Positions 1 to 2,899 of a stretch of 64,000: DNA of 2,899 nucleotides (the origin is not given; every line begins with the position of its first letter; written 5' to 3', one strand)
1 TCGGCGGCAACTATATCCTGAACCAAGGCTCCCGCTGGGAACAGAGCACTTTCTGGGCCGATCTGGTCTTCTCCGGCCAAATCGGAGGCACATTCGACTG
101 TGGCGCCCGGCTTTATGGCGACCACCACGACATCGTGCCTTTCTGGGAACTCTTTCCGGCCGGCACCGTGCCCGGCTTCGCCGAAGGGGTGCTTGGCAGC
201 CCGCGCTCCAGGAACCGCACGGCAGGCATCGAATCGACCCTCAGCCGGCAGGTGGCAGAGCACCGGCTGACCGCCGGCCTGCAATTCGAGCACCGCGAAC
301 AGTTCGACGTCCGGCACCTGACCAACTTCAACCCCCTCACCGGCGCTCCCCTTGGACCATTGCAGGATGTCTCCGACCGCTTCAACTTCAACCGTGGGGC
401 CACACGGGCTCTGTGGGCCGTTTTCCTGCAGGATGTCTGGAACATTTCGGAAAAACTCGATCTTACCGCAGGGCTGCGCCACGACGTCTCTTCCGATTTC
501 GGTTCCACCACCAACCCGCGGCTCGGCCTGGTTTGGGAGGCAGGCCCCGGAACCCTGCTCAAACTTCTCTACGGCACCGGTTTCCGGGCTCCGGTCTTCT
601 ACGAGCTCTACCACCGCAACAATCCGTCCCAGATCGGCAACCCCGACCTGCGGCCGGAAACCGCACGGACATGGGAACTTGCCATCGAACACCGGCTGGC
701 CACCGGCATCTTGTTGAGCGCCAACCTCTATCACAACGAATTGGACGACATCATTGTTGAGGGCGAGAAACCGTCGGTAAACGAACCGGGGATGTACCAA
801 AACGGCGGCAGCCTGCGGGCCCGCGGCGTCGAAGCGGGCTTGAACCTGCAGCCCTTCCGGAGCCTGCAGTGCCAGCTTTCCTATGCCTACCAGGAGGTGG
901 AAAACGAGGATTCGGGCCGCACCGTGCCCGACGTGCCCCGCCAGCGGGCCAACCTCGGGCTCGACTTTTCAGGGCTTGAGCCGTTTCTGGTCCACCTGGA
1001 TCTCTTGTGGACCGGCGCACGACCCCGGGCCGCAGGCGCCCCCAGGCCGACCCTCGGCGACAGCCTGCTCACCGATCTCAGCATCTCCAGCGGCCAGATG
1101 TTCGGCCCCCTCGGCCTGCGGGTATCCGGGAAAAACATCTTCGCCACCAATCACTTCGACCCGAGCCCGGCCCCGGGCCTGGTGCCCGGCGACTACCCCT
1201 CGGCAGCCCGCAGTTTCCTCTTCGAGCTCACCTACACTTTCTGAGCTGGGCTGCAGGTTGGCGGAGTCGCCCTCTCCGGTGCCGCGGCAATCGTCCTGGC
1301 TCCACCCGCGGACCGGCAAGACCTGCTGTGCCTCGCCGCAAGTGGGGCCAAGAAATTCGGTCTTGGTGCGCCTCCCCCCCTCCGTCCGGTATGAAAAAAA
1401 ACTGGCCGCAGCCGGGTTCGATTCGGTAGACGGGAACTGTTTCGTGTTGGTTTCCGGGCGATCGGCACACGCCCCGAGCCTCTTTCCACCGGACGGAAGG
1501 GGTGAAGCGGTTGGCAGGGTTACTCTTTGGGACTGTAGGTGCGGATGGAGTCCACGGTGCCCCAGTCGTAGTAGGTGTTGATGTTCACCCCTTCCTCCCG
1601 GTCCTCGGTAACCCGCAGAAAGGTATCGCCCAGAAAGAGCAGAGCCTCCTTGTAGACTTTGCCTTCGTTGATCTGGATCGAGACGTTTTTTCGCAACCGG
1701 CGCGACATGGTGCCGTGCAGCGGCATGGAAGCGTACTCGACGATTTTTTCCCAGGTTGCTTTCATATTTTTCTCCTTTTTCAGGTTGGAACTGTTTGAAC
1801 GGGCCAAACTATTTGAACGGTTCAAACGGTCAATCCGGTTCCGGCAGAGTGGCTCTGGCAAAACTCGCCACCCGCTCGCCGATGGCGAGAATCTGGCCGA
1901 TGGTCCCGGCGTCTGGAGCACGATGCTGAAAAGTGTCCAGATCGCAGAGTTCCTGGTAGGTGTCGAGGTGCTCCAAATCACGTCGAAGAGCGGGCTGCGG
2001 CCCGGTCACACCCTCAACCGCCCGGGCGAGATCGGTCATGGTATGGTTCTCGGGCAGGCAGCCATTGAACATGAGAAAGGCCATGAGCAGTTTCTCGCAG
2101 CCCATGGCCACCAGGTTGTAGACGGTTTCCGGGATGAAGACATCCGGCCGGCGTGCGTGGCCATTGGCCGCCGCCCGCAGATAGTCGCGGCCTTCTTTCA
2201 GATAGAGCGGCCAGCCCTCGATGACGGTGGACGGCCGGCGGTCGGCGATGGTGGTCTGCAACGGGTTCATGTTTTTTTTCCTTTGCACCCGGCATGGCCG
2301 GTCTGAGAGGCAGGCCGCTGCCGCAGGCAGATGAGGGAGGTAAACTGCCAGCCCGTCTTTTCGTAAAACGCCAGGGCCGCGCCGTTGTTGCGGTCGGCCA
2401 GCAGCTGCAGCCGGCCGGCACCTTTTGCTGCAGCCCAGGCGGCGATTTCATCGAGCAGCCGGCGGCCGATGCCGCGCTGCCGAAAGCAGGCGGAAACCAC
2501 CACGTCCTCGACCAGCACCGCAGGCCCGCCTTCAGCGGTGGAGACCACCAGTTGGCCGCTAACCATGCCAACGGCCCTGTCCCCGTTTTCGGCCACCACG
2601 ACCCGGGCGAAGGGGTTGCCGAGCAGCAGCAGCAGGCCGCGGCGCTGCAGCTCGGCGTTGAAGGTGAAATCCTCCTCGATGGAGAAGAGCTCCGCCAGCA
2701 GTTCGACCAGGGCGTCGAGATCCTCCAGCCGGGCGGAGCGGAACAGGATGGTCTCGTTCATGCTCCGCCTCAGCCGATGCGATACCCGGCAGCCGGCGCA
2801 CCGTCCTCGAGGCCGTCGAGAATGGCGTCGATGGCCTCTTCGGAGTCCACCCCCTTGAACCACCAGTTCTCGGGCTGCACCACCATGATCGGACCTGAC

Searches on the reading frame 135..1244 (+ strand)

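Call 31: search_protein_families(library=pfam, proteins=[window:135-1244:+], max_evalue=0.01)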
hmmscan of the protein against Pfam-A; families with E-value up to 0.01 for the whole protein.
window:135-1244:+ (369 aa): 3 families
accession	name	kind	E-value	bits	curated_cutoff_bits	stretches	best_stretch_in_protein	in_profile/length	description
PF00593.30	TonB_dep_Rec_b-barrel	-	4.3e-49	169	27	1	38-318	123-420/436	TonB dependent receptor-like, beta-barrel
PF14905.12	OMP_b-brl_3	-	2.5e-08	33.8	27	1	163-339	204-377/408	Outer membrane protein beta-barrel family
PF25183.1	OMP_b-brl_4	-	2.2e-07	30.1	30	1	24-122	279-396/838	Outer membrane beta barrel domain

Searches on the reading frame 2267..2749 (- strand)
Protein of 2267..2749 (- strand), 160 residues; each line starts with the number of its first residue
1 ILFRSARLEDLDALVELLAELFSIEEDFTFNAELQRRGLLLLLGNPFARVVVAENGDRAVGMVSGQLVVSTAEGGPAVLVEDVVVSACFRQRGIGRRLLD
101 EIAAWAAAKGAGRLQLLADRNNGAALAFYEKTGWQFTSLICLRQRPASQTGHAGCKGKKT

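Call 31: search_protein_families(library=pfam, proteins=[window:2267-2749:-], max_evalue=0.01)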
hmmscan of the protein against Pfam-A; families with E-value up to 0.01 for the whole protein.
window:2267-2749:- (160 aa): 5 families
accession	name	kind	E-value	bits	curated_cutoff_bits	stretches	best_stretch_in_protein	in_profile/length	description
PF00583.31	Acetyltransf_1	-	7.1e-16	59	20.7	1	18-134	8-116/116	Acetyltransferase (GNAT) family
PF13508.13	Acetyltransf_7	-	1.2e-13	51.7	27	1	48-135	3-83/84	Acetyltransferase (GNAT) domain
PF13673.13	Acetyltransf_10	-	1.4e-07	32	23.6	1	49-138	32-111/128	Acetyltransferase (GNAT) domain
PF13527.13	Acetyltransf_9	-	8.4e-06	26.2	25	1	4-136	3-126/127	Acetyltransferase (GNAT) domain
PF08445.16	FR47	-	0.00019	21.8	22.1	1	83-135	27-78/86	FR47-like protein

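Call 59: search_protein_families(library=ncbifam, proteins=[window:2267-2749:-], max_evalue=1)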
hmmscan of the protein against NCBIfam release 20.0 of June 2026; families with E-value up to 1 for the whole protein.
window:2267-2749:- (160 aa): 39 families (the best 25 are shown)
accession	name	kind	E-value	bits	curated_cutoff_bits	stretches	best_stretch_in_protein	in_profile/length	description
NF041716.1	HxA_phane_GNAT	equivalog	4.1e-11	43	250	1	4-135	5-141/152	cyclophane-containing RiPP N-acetyltransferase HaaN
NF043067.1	AAC_6p_group_E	equivalog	2.6e-09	37.1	140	1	9-138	4-131/140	aminoglycoside 6'-N-acetyltransferase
NF000487.1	stat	exception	1.8e-08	34.2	420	1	59-153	86-181/189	streptothricin N-acetyltransferase STAT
TIGR01575.1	rimI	equivalog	2.1e-08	34.4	86.4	1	45-136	29-114/132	ribosomal protein S18-alanine N-acetyltransferase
NF002959.0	PRK03624.1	equivalog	2.1e-08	34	124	1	81-145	76-140/147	GNAT family acetyltransferase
NF033083.0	AAC_3_I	equivalog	3.4e-08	33.8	200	1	8-134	9-134/145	AAC(3)-I family aminoglycoside N-acetyltransferase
NF040501.1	resist_ArsN2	equivalog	1.7e-06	27.6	125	1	48-135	24-102/133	arsenic resistance N-acetyltransferase ArsN2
NF049894.1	CG3035_N_ac_Glu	equivalog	3.3e-06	26.5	280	1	69-134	223-289/300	N-acetylglutamate synthase, CG3035 family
NF000482.1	AAC_3_XI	exception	4.9e-06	26.4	300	1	56-134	56-132/148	aminoglycoside N-acetyltransferase AAC(3)-XI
NF038102.1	AAC_6p_III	exception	2.8e-05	24.3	305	1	69-140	76-147/156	tobramycin N-acetyltransferase AAC(6')-III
NF000115.2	AAC_6p_Iad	exception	3.6e-05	23.9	275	1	56-142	50-140/144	aminoglycoside N-acetyltransferase AAC(6')-Iad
NF000359.1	sat3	exception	5.5e-05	23.3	360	1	58-136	77-154/180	streptothricin N-acetyltransferase Sat3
NF000140.3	AAC_6p_Salmo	exception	7.8e-05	23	270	1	69-120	67-118/145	cryptic aminoglycoside N-acetyltransferase AAC(6')-Iy/Iaa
NF000360.1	sat4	exception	0.00011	22.3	380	1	79-139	98-158/180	streptothricin N-acetyltransferase Sat4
NF008212.0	PRK10975.1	equivalog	0.00014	21.7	219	1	85-137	171-223/232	dTDP-4-amino-4,6-dideoxy-D-galactose acyltransferase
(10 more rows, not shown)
